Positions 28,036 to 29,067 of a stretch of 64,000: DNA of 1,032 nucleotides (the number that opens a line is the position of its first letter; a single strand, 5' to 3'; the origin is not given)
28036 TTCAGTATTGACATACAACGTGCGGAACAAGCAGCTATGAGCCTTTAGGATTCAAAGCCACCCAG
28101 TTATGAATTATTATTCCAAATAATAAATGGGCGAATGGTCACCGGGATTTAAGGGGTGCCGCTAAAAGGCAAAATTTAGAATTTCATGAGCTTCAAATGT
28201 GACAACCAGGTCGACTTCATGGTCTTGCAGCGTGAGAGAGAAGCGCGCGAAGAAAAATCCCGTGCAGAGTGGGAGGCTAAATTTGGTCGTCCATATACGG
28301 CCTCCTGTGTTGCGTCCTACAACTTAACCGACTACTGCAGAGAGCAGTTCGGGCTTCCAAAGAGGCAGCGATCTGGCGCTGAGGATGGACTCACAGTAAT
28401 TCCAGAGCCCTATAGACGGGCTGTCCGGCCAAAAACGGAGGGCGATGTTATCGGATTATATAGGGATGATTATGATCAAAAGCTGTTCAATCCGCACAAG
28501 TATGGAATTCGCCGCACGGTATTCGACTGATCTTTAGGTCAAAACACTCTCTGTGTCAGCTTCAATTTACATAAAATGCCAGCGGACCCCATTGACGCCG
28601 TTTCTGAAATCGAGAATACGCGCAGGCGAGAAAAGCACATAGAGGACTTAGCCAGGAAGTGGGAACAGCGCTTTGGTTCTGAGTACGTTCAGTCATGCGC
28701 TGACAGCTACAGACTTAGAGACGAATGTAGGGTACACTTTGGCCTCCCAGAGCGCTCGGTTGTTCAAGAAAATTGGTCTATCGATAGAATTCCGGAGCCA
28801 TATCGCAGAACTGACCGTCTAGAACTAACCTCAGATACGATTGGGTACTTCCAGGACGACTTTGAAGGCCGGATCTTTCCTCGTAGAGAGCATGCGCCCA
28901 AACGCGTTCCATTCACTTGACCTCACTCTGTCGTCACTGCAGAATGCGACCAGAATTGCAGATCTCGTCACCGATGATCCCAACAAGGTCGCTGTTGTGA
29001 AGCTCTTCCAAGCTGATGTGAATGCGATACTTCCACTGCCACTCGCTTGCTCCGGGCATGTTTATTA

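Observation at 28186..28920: Tandem pair of diverged 114-aa paralogues of an unrecognised family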

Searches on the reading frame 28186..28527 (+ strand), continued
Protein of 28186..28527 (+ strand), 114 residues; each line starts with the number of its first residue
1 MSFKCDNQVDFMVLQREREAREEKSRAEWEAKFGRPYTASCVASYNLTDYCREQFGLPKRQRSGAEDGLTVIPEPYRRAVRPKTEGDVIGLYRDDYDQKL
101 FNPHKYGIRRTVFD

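Call 59: search_solved_structures(query=A7, max_evalue=10, show_alignments=4)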
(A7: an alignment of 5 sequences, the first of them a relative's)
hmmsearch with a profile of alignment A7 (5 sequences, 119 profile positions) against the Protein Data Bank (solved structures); distinct sequences matched with E-value up to 10: 3.
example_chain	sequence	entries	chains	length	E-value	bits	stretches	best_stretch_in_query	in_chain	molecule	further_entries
9v10_Ea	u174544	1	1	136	0.008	19.7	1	5-39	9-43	Ciliary microtubule inner protein 1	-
8otz_P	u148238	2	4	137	0.0093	19.5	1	5-38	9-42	Chromosome 13 C20orf85 homolog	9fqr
8snb_1i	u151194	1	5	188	0.013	19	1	12-68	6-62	ATP6V1FNB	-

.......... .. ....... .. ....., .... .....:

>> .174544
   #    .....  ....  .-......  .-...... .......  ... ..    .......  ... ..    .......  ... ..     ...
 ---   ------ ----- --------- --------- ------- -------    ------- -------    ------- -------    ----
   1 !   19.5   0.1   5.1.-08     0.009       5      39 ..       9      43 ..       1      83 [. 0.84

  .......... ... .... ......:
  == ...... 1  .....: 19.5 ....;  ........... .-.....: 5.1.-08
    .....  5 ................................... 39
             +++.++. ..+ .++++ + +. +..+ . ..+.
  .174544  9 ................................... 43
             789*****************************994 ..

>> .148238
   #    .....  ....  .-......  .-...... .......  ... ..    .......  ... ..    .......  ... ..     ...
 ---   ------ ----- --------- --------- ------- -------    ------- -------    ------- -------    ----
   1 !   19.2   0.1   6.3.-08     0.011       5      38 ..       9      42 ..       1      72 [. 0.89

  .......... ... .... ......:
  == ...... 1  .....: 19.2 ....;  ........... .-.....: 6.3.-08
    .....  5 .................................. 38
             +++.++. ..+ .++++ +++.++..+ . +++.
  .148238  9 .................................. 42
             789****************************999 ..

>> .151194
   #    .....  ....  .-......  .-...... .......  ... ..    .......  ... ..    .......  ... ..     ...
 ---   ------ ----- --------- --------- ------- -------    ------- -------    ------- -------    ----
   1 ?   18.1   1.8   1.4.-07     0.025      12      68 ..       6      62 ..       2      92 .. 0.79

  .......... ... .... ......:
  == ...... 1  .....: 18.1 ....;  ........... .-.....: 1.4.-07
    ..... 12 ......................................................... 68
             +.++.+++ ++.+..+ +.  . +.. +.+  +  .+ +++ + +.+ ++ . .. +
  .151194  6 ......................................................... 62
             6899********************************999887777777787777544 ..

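Call 65: fold_search(model_id=the predicted structure, library=pdb)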
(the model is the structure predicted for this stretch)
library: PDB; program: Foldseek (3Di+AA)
matches with E <= 10: 3; with E <= 0.001: 0
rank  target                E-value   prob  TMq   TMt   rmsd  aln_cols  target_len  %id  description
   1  8w9z_F                7.2e+00  0.02  0.20  0.05  18.5       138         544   12  The cryo-EM structure of the Nicotiana tabacum PEP-PAP (released 2024-03-13)
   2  5ngm_Am               9.2e+00  0.01  0.14  0.15   9.3        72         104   18  2.9S structure of the 70S ribosome composing the S. aureus 100S complex (released 2017-10-04)
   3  6c0f_7                9.2e+00  0.01  0.13  0.10  25.4       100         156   19  Yeast nucleolar pre-60S ribosomal subunit (state 2) (released 2018-03-14)

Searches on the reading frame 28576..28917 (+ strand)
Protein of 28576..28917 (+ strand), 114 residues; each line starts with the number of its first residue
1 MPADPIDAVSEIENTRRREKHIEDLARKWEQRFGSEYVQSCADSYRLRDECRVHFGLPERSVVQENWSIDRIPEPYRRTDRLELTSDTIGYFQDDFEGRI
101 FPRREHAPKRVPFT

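Call 5: search_protein_families(library=pfam, proteins=[window:28576-28917:+], max_evalue=10)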
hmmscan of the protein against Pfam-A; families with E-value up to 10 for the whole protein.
window:28576-28917:+ (114 aa): 0 families

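Call 7: search_solved_structures(query=window:28576-28917:+, max_evalue=10, show_alignments=3)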
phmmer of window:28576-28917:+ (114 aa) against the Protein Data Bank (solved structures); distinct sequences matched with E-value up to 10: 4.
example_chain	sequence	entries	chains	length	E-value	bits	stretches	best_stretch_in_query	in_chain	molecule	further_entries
7vc7_A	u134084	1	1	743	0.11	15.8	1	38-82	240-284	xylan 1,4-beta-xylosidase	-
7vc6_A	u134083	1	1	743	0.11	15.8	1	38-82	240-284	xylan 1,4-beta-xylosidase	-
3jv1_A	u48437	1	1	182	0.33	14.3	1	46-76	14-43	P22 protein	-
5y9h_A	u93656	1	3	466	1.2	12.4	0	78-106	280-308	SafD,Putative outer membrane protein,Putative outer membrane protein,Putative outer membra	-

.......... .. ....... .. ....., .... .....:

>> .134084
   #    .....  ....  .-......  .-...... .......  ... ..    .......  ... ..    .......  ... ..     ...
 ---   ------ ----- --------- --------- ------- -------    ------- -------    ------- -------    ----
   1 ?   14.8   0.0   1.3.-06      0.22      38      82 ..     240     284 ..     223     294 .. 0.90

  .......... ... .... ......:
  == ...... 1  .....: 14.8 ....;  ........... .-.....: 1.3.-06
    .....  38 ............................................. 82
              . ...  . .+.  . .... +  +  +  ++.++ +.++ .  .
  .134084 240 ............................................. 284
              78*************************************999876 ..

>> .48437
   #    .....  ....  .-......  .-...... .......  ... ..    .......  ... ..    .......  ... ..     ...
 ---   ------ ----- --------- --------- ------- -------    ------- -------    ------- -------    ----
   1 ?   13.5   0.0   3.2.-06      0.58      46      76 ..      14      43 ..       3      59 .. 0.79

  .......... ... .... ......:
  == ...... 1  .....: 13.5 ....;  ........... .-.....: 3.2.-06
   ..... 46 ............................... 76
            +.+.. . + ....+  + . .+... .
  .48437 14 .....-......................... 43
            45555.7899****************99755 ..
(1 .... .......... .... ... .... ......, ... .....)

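Call 10: find_homologous_proteins(query=window:28576-28917:+, max_evalue=0.01)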
Query window:28576-28917:+ (114 aa): 4 proteins with E <= 0.01 among 14 candidates.
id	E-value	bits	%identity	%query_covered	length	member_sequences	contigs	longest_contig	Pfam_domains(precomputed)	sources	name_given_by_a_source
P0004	4.5e-60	219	81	100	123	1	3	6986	-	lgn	-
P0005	7.2e-60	218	79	100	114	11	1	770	-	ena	-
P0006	5.0e-58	212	78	100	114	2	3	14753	-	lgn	-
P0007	7.5e-58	211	77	100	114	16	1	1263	-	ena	-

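Call 15: find_encoding_contigs(protein=P0006, flank=5000, max_places=4)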
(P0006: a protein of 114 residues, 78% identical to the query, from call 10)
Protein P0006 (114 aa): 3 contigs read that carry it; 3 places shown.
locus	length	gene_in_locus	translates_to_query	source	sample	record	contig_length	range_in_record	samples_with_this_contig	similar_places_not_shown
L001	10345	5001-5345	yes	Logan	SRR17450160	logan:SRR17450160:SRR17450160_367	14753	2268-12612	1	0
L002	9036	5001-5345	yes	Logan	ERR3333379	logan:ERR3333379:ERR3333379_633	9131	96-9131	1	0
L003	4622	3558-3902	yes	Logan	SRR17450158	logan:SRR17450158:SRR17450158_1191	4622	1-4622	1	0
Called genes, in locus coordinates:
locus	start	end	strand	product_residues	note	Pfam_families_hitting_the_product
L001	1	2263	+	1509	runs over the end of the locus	?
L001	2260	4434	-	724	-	PF12796:Ank_2 (weak), PF13637:Ank_4 (faint), PF00023:Ank (faint), PF13606:Ank_3 (faint), PF13857:Ank_5 (faint), PF12796:Ank_2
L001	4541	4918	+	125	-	-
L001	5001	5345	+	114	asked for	-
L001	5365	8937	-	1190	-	PF00686:CBM_20, PF02446:Glyco_hydro_77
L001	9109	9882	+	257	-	-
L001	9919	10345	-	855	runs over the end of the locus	?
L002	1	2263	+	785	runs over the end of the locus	?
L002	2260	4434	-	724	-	PF12796:Ank_2 (weak), PF13637:Ank_4 (faint), PF00023:Ank (faint), PF13606:Ank_3 (faint), PF13857:Ank_5 (faint), PF12796:Ank_2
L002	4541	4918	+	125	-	-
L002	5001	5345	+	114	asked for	-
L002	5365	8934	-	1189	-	PF00686:CBM_20, PF02446:Glyco_hydro_77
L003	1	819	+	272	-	?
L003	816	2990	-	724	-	PF12796:Ank_2 (weak), PF13637:Ank_4 (faint), PF00023:Ank (faint), PF13606:Ank_3 (faint), PF13857:Ank_5 (faint), PF12796:Ank_2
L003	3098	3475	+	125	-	-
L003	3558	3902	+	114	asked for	-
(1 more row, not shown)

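Call 27: search_protein_families(library=pfam, proteins=[P0015], max_evalue=10)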
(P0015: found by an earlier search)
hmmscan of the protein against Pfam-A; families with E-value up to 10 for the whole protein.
P0015 (135 aa): 1 family
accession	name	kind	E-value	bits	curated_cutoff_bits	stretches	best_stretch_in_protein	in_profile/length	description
PF14945.12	LLC1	-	0.062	14.4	27.3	1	21-85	2-68/119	Normal lung function maintenance, Low in Lung Cancer 1 protein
